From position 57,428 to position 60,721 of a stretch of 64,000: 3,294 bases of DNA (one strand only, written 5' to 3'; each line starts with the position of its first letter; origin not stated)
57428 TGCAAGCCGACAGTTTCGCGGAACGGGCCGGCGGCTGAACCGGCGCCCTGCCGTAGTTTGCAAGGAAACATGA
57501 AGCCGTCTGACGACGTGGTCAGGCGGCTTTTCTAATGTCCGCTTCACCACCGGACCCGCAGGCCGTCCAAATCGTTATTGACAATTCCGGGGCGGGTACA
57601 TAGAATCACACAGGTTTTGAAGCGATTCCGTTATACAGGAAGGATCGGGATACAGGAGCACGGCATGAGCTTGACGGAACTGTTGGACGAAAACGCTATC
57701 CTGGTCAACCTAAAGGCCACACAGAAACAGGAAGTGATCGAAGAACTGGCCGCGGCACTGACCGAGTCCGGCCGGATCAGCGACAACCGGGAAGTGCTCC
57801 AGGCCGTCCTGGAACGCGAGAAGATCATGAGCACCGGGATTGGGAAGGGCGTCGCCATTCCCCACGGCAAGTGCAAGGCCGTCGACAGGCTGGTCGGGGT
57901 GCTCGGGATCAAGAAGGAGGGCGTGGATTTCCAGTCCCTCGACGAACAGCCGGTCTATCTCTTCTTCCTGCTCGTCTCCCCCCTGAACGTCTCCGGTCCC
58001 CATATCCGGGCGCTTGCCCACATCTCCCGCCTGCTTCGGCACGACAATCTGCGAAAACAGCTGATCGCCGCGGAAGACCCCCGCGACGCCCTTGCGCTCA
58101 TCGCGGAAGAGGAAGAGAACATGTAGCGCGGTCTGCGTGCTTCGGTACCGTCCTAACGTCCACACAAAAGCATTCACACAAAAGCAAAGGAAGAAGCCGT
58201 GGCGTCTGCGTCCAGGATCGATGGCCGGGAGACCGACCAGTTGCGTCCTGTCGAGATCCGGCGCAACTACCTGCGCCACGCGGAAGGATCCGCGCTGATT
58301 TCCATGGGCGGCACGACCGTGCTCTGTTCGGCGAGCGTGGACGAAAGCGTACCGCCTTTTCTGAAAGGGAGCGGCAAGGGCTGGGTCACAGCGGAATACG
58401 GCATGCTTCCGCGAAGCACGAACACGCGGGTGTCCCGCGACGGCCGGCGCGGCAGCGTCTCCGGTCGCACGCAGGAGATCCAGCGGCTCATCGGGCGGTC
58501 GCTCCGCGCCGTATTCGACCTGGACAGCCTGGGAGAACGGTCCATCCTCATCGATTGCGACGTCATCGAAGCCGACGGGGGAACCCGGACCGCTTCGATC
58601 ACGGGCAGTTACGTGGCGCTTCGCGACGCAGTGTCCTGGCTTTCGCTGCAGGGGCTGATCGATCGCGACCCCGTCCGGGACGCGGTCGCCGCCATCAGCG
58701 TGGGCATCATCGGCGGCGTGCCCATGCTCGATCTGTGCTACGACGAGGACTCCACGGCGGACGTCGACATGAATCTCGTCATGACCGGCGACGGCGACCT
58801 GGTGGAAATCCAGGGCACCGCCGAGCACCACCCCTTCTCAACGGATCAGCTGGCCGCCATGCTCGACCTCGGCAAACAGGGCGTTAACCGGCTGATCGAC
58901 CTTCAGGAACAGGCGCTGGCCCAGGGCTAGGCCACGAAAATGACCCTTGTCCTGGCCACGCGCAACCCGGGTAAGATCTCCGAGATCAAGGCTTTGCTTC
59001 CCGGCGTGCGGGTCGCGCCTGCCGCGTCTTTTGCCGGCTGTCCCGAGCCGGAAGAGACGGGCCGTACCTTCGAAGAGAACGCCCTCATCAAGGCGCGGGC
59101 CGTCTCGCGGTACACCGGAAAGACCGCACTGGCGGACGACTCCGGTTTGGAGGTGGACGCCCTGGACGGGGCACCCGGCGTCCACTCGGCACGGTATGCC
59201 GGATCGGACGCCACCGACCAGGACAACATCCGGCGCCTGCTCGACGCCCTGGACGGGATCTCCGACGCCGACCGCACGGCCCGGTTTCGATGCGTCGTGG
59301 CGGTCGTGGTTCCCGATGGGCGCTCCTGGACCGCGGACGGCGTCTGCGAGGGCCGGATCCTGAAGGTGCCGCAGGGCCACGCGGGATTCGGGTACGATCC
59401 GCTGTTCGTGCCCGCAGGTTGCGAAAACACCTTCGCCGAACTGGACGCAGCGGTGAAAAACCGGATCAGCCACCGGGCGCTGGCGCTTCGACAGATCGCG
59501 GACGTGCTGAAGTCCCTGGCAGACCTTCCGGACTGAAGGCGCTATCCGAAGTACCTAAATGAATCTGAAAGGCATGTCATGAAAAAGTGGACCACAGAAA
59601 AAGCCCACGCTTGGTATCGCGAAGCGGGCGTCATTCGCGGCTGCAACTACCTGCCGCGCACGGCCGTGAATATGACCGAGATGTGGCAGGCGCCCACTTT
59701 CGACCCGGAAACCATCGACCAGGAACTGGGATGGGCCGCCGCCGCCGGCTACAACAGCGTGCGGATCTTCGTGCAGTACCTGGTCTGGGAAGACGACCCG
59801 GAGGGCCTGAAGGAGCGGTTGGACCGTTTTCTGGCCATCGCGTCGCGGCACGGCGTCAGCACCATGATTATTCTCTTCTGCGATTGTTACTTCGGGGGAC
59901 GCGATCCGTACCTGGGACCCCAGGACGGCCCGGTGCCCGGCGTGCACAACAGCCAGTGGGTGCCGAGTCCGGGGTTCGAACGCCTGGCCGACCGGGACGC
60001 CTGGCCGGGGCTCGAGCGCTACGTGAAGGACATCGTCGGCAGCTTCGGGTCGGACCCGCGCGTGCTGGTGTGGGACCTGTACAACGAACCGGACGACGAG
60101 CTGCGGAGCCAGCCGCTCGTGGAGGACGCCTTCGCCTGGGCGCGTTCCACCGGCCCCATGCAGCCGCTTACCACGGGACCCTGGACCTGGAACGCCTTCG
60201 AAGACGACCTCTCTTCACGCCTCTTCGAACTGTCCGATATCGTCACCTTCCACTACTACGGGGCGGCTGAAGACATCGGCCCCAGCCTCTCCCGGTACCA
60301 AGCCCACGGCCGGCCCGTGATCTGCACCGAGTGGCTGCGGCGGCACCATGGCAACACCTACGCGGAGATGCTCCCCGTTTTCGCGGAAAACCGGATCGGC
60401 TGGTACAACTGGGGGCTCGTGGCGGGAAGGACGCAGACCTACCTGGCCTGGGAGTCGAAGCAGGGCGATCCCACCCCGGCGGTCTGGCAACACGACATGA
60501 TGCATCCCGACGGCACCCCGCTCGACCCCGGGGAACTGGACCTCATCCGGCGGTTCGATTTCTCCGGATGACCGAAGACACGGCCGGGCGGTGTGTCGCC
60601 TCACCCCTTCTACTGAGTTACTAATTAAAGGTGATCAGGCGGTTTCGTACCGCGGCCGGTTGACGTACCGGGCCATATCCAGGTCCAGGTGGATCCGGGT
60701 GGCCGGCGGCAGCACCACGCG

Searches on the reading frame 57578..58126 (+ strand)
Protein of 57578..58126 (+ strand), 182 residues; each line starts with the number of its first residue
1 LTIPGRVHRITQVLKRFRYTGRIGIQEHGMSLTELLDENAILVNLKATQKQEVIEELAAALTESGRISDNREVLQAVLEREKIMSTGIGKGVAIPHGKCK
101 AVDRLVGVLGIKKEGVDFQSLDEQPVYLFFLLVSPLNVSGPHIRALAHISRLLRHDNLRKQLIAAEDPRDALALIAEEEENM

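Call 42: search_protein_families(library=pfam, proteins=[window:57578-58126:+], max_evalue=0.001)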
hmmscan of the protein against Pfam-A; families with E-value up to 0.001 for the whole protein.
window:57578-58126:+ (182 aa): 1 family
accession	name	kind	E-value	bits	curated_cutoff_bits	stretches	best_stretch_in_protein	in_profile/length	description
PF00359.27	PTS_EIIA_2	-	3.8e-39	134.4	27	1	34-177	1-143/144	Phosphoenolpyruvate-dependent sugar phosphotransferase system, EIIA 2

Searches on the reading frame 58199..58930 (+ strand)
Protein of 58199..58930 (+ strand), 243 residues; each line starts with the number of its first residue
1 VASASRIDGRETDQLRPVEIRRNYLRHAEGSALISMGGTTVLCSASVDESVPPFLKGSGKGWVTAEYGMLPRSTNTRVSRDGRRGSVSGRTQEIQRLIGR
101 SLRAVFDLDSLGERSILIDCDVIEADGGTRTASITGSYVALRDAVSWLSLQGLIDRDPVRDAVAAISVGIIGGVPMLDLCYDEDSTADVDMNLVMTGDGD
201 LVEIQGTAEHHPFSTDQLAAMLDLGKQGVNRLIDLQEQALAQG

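Call 42: search_protein_families(library=pfam, proteins=[window:58199-58930:+], max_evalue=0.001)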
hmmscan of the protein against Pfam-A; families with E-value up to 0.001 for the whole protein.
window:58199-58930:+ (243 aa): 2 families
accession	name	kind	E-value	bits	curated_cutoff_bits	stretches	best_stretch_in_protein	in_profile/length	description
PF01138.27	RNase_PH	-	2.8e-29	102.6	25.5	1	14-144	1-127/130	3' exoribonuclease family, domain 1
PF03725.20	RNase_PH_C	-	1.3e-15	57.5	20.8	1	161-228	1-67/67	3' exoribonuclease family, domain 2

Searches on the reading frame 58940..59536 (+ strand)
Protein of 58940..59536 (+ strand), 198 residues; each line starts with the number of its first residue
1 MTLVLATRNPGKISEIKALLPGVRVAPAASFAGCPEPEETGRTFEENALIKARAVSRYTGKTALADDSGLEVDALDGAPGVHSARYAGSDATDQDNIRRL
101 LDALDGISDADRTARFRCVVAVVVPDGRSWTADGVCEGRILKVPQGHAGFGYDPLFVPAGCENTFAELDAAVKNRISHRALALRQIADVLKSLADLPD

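Call 42: search_protein_families(library=pfam, proteins=[window:58940-59536:+], max_evalue=0.001)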
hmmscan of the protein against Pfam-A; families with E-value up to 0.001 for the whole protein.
window:58940-59536:+ (198 aa): 1 family
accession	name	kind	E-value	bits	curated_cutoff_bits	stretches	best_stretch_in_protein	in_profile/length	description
PF01725.21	Ham1p_like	-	5.4e-66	222.5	22.5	1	3-188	1-185/186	Ham1 family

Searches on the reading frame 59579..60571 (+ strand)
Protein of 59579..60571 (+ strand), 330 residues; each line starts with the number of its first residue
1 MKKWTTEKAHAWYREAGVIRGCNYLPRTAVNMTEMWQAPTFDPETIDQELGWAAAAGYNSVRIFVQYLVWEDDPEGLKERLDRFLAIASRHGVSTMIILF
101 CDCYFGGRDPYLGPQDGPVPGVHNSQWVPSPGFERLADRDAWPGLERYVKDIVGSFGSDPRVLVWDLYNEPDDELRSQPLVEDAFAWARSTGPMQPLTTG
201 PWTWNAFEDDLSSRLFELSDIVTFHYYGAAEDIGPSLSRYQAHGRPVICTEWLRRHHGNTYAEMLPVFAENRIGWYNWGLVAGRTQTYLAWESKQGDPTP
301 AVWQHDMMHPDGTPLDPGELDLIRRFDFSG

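Call 42: search_protein_families(library=pfam, proteins=[window:59579-60571:+], max_evalue=0.001)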
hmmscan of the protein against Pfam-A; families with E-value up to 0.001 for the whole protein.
window:59579-60571:+ (330 aa): 1 family
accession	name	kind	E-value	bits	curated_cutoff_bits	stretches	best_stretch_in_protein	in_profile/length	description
PF00150.24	Cellulase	-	2.1e-09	37.7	23.5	1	45-279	22-267/272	Cellulase (glycosyl hydrolase family 5)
